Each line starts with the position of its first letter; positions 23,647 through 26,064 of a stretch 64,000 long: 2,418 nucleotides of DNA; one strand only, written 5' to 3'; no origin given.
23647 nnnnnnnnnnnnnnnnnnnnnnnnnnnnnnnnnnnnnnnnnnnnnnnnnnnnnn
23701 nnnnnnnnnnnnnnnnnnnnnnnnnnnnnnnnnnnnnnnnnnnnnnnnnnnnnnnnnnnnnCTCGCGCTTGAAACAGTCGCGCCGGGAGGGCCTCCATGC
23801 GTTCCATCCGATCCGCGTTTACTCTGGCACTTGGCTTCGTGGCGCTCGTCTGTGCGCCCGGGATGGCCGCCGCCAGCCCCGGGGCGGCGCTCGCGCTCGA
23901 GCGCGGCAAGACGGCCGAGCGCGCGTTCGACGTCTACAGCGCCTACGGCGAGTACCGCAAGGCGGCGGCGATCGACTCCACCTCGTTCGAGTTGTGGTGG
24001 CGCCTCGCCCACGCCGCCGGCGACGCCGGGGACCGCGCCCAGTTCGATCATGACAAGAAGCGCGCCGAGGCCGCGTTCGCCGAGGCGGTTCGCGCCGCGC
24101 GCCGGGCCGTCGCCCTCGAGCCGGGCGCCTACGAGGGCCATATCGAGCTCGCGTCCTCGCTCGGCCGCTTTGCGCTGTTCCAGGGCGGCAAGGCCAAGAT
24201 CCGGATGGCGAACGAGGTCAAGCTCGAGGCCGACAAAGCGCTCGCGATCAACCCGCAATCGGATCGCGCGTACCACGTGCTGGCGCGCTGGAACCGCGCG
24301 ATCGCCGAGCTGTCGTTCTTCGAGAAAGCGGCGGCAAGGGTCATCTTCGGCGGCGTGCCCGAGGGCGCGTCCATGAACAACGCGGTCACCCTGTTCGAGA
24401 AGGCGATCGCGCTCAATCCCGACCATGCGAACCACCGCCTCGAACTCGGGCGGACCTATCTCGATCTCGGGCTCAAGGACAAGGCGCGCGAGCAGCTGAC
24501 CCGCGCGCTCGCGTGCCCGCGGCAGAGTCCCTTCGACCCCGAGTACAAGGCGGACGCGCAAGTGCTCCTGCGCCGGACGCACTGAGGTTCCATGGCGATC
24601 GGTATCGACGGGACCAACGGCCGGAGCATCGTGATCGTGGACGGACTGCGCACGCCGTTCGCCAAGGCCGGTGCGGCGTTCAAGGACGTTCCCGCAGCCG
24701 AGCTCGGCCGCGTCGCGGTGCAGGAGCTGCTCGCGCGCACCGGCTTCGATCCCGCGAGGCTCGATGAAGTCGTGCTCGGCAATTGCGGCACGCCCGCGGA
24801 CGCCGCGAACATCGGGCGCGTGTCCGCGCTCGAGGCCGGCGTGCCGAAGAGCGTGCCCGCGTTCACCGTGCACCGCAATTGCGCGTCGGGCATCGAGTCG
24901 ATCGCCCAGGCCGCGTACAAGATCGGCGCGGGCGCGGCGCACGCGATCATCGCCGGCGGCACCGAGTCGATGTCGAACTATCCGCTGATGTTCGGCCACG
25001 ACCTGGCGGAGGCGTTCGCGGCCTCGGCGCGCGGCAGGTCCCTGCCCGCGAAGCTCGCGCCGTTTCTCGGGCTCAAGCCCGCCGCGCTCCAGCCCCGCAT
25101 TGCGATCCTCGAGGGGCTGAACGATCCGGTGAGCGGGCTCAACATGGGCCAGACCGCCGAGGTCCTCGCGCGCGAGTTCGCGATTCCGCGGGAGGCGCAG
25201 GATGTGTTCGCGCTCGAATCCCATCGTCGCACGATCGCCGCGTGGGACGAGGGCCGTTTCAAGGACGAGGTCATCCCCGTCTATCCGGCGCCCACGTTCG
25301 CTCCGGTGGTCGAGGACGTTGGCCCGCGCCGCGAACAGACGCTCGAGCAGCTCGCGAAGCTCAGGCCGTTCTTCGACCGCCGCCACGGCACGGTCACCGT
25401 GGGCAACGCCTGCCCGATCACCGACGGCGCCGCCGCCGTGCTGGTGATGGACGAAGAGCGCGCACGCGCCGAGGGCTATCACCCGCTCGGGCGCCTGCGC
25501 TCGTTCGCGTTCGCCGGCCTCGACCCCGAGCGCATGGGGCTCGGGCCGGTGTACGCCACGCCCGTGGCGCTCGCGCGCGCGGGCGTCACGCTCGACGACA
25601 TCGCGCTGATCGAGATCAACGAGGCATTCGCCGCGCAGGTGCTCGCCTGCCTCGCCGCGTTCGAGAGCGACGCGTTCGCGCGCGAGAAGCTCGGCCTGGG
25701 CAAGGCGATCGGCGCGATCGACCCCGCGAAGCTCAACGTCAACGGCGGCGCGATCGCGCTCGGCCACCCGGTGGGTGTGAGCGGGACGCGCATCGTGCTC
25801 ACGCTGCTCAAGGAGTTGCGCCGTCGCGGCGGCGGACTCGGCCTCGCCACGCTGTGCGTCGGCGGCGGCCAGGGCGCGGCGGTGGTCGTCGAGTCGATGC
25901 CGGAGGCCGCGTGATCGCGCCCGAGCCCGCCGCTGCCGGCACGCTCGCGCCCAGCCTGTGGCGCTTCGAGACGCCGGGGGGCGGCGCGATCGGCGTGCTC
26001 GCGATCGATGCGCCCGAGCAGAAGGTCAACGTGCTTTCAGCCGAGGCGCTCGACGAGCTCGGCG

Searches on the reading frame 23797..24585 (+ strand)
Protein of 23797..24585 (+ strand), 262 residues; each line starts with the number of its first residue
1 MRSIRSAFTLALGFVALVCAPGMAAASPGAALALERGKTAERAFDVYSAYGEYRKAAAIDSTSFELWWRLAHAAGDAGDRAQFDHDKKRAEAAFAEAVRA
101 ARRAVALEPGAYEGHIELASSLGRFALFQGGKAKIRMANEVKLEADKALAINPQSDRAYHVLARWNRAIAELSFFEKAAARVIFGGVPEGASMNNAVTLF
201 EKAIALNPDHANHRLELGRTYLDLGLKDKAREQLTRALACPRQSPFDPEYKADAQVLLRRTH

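Call 9: search_protein_families(library=pfam, proteins=[window:23797-24585:+])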
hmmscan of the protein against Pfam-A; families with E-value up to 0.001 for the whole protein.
window:23797-24585:+ (262 aa): 12 families
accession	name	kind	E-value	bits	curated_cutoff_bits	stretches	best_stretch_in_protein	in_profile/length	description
PF21033.3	RMD1-3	-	2e-12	47.3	26.7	1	65-242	40-214/235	Regulator of microtubule dynamics protein 1-3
PF13431.12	TPR_17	-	2.6e-12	46.4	24.4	1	199-232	1-34/34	Tetratricopeptide repeat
PF14559.12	TPR_19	-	5.6e-10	39.9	25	1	195-251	9-62/68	Tetratricopeptide repeat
PF13414.12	TPR_11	-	7.9e-09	35.5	26.8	0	194-225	11-42/42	TPR repeat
PF13428.12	TPR_14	-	4.5e-08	33.4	23.5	0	214-243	4-34/44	Tetratricopeptide repeat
PF13432.12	TPR_16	-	1.1e-06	29.4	32.7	1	196-248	16-65/65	Tetratricopeptide repeat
PF13181.12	TPR_8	-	6.6e-06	26.3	25.7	0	216-238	6-28/34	Tetratricopeptide repeat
PF00515.34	TPR_1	-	5.5e-05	23.2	27.8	0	195-210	19-34/34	Tetratricopeptide repeat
PF07719.23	TPR_2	-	0.00028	21.2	27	0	216-239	6-29/34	Tetratricopeptide repeat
PF13424.12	TPR_12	-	0.00045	20.8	30.1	1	195-240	21-74/77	Tetratricopeptide repeat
PF06552.18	TOM20_plant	-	0.00053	20.2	20.6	0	134-225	3-83/187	Plant specific mitochondrial import receptor subunit TOM20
PF12895.13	ANAPC3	-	0.00095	19.8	27.2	0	193-240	5-51/82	Anaphase-promoting complex, cyclosome, subunit 3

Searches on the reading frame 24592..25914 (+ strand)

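Call 9: search_protein_families(library=pfam, proteins=[window:24592-25914:+])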
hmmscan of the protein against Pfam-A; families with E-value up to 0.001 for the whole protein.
window:24592-25914:+ (440 aa): 3 families
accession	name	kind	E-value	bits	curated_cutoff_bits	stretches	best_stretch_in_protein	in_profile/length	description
PF00108.29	Thiolase_N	-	1.5e-70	238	26.4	1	13-289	1-260/260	Thiolase, N-terminal domain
PF02803.24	Thiolase_C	-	2e-45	153.8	27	1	297-434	2-122/123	Thiolase, C-terminal domain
PF00109.32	ketoacyl-synt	-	0.00063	19.9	20.8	0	89-139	166-216/252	Beta-ketoacyl synthase, N-terminal domain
